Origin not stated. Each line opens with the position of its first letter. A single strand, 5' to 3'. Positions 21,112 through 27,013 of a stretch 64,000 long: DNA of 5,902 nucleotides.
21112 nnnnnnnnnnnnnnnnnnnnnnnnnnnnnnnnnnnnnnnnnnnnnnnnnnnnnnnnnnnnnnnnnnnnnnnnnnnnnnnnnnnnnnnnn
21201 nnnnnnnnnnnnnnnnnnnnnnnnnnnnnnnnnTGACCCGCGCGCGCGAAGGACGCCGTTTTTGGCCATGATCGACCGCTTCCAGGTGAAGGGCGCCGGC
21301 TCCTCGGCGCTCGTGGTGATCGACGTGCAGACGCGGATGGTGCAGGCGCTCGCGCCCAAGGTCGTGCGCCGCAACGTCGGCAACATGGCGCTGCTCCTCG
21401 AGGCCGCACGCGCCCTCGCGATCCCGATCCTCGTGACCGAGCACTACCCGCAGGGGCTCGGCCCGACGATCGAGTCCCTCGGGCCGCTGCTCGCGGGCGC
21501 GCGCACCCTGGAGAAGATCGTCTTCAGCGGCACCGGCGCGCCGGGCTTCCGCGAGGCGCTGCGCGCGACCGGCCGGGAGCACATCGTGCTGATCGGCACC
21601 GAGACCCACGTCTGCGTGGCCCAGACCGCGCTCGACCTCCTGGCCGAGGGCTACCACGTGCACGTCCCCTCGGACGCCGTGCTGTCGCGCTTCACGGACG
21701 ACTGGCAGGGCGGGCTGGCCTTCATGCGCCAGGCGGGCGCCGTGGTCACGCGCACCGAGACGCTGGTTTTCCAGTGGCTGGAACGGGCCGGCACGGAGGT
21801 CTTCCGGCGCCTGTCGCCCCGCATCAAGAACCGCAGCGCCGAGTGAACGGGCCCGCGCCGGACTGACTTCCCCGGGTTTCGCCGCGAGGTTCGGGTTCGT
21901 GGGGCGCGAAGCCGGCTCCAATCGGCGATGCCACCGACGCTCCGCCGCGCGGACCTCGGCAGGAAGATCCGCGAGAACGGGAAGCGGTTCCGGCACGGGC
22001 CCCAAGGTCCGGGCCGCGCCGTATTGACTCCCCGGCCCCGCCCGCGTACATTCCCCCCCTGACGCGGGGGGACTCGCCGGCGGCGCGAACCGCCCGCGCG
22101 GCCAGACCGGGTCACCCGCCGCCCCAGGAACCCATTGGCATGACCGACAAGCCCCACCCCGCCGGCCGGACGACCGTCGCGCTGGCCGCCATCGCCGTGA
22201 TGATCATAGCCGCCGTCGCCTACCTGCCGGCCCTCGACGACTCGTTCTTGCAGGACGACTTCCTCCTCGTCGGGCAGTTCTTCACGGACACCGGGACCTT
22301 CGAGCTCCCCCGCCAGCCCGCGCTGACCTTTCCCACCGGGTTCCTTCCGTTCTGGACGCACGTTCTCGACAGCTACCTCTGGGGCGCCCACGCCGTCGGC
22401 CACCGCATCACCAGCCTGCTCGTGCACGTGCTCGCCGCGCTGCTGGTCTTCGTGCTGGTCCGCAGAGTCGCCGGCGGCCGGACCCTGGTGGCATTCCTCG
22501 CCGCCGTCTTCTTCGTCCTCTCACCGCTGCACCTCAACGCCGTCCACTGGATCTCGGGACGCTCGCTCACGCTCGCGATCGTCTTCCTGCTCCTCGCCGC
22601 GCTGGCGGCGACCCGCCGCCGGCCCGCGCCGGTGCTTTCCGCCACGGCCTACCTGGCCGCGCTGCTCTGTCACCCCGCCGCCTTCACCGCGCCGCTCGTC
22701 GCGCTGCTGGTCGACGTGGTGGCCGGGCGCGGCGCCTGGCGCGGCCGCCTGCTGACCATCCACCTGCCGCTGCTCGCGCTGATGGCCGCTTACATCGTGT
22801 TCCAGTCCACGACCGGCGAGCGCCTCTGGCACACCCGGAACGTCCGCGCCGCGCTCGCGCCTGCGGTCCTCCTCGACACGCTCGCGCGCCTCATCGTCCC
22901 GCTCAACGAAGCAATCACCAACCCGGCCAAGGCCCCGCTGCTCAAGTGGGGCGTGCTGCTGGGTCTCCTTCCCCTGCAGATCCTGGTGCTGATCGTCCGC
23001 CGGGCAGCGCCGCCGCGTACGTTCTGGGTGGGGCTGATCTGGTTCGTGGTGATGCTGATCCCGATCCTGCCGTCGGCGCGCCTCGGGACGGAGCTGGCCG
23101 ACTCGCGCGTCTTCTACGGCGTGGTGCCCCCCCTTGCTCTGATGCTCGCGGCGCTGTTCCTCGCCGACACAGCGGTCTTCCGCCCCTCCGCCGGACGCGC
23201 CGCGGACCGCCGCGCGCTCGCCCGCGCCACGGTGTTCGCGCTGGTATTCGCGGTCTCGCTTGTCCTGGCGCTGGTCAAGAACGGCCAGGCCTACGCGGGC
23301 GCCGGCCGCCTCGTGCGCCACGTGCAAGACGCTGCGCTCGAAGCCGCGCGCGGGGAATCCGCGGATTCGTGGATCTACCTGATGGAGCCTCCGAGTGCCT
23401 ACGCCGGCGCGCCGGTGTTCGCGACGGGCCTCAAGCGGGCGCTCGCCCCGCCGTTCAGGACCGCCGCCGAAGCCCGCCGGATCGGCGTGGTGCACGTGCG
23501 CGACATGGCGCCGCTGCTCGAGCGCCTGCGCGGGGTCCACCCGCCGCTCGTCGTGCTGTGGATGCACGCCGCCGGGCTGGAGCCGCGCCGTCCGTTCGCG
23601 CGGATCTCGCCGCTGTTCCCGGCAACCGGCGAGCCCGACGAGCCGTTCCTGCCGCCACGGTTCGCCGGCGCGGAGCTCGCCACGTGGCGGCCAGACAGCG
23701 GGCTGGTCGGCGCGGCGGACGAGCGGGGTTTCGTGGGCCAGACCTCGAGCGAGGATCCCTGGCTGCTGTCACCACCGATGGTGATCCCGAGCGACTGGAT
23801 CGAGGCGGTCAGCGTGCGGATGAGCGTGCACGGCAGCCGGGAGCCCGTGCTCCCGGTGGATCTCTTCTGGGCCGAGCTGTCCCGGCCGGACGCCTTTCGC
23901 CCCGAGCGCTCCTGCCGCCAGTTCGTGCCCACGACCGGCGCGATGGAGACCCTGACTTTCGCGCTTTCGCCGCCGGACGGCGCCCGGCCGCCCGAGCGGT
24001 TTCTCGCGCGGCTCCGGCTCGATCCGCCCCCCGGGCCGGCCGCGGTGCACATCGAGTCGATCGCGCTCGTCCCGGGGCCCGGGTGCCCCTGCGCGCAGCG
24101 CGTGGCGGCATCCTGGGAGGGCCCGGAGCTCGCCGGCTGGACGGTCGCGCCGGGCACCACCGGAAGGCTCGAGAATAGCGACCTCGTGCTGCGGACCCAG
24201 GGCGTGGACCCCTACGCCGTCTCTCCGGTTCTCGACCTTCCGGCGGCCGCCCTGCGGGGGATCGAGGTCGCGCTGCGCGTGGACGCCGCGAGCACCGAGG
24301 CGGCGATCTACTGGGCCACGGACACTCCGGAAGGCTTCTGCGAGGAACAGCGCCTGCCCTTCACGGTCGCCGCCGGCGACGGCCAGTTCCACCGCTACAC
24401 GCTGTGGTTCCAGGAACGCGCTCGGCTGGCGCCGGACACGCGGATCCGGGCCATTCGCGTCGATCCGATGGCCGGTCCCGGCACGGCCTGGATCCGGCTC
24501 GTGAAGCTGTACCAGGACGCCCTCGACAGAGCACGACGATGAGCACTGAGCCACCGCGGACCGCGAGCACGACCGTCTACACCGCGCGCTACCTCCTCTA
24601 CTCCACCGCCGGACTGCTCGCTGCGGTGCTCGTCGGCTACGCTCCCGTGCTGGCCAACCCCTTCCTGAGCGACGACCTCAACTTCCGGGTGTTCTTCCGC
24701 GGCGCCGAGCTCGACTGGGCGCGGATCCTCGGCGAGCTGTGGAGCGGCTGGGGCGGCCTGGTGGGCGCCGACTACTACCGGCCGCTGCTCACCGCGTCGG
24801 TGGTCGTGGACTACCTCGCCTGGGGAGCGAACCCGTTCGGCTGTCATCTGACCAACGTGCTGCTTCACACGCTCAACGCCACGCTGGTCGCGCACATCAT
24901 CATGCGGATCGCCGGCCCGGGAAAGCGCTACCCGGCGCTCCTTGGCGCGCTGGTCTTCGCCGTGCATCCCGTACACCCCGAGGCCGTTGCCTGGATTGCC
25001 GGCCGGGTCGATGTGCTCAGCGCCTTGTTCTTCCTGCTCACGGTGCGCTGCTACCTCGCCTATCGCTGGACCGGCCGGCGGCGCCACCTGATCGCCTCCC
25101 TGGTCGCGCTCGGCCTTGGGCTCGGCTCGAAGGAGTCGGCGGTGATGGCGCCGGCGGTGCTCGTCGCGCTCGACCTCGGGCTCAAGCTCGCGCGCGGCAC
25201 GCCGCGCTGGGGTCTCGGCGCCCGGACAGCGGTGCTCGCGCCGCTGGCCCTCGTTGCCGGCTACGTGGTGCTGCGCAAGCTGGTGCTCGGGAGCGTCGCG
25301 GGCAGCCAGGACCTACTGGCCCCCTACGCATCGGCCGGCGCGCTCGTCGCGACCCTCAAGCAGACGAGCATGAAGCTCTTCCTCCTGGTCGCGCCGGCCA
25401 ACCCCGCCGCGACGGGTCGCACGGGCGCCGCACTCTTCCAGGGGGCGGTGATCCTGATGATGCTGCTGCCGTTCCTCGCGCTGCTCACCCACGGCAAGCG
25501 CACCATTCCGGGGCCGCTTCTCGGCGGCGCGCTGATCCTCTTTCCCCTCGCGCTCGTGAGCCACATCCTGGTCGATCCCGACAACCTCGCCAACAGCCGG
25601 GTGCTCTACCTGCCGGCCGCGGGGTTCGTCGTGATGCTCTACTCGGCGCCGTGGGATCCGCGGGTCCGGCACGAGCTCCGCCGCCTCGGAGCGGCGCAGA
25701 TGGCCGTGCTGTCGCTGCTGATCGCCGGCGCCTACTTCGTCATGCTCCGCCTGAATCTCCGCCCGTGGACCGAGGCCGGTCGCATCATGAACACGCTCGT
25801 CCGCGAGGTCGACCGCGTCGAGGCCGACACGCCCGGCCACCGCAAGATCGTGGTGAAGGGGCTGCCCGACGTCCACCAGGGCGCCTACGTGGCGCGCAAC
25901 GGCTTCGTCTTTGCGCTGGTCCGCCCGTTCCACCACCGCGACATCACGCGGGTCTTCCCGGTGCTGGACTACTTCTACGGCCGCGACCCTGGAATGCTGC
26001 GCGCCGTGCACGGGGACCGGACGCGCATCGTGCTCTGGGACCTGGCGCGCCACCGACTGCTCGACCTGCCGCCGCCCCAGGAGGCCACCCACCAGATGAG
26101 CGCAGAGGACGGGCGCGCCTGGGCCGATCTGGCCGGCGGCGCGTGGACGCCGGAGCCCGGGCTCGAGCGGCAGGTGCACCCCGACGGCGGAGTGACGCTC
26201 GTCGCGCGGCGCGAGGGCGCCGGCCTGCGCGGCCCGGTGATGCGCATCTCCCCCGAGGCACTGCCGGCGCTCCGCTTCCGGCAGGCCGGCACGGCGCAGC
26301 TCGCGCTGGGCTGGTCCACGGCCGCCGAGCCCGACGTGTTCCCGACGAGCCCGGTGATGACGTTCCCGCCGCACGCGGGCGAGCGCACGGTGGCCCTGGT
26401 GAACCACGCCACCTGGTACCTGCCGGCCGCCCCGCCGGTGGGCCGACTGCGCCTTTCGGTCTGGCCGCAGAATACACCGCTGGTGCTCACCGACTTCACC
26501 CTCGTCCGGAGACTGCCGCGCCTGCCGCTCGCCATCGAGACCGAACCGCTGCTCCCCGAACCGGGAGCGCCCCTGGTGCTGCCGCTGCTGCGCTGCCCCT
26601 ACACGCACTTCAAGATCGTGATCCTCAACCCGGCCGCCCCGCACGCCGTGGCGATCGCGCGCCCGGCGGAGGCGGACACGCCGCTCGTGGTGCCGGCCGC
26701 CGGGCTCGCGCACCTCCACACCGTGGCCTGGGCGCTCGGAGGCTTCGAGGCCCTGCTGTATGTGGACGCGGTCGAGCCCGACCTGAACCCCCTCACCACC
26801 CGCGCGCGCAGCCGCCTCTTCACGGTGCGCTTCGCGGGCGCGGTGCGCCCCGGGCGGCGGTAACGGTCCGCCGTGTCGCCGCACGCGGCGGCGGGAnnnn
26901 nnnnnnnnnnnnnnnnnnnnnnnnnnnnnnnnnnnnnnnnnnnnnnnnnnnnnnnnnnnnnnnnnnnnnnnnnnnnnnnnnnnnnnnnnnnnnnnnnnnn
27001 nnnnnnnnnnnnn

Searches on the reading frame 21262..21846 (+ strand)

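Call 6: search_protein_families(library=pfam, proteins=[window:21262-21846:+], max_evalue=0.01)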
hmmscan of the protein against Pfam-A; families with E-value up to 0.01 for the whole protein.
window:21262-21846:+ (194 aa): 1 family
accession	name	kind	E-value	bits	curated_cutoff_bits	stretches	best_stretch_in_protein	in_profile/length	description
PF00857.26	Isochorismatase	-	5.2e-35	121.5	27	1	15-166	1-174/175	Isochorismatase domain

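Call 7: search_protein_families(library=ncbifam, proteins=[window:21262-21846:+], max_evalue=0.01)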
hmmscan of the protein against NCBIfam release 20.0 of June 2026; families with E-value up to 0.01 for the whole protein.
window:21262-21846:+ (194 aa): 5 families
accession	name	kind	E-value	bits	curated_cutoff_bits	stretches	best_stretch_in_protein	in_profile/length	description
NF041461.1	C_hydro_YcaC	equivalog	5.3e-11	42.4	310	1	15-161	10-158/201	isochorismate family cysteine hydrolase YcaC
NF008517.0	PRK11440.1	equivalog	3.5e-05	23.8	195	0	99-153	115-169/188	hydrolase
NF008623.0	PRK11609.1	equivalog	0.00024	21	174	1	98-166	136-206/213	bifunctional nicotinamidase/pyrazinamidase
TIGR03614.1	RutB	equivalog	0.0024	17.5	377.95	1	81-141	127-187/226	pyrimidine utilization protein B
NF050097.1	BiurAmidohydBiuH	equivalog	0.0054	16.2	370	0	96-161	142-207/221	biuret amidohydrolase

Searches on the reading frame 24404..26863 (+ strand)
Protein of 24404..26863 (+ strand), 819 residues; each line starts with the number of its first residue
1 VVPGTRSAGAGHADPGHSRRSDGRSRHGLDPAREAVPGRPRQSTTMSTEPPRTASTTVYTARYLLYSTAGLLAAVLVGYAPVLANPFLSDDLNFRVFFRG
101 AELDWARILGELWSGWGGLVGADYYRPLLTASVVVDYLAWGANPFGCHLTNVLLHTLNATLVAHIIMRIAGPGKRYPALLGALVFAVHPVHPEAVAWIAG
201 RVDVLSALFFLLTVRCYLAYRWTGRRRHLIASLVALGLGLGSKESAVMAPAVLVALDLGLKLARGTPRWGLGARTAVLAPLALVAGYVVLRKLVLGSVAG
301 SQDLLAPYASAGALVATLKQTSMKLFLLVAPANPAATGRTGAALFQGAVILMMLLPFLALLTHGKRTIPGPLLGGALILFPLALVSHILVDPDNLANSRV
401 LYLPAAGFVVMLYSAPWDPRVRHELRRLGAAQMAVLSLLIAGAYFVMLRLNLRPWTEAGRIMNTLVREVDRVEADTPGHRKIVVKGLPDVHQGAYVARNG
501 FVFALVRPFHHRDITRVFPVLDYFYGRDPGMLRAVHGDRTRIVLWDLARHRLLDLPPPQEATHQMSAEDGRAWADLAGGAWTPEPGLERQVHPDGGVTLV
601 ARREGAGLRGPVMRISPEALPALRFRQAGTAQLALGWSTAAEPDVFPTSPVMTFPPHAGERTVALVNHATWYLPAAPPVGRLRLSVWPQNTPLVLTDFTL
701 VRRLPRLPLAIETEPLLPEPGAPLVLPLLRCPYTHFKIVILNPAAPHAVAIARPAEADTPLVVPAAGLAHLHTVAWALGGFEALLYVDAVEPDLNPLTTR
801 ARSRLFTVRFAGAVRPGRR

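Call 6: search_protein_families(library=pfam, proteins=[window:24404-26863:+], max_evalue=0.01)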
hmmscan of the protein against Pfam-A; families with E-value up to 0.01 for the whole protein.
window:24404-26863:+ (819 aa): 1 family
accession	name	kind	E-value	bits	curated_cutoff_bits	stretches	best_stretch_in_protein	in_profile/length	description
PF13231.12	PMT_2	-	0.0033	18.1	26.1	1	145-256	22-129/160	Dolichyl-phosphate-mannose-protein mannosyltransferase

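Call 7: search_protein_families(library=ncbifam, proteins=[window:24404-26863:+], max_evalue=0.01)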
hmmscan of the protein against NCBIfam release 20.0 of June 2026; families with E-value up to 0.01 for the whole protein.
window:24404-26863:+ (819 aa): 1 family
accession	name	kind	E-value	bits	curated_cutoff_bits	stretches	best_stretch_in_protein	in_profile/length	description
TIGR03663.1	TIGR03663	subfamily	0.00047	19.3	126.25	1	201-255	121-175/435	flippase activity-associated protein Agl23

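Call 53: search_solved_structures(query=window:24536-26863:+, max_evalue=1)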
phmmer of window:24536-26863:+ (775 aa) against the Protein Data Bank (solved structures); distinct sequences matched with E-value up to 1: 0.
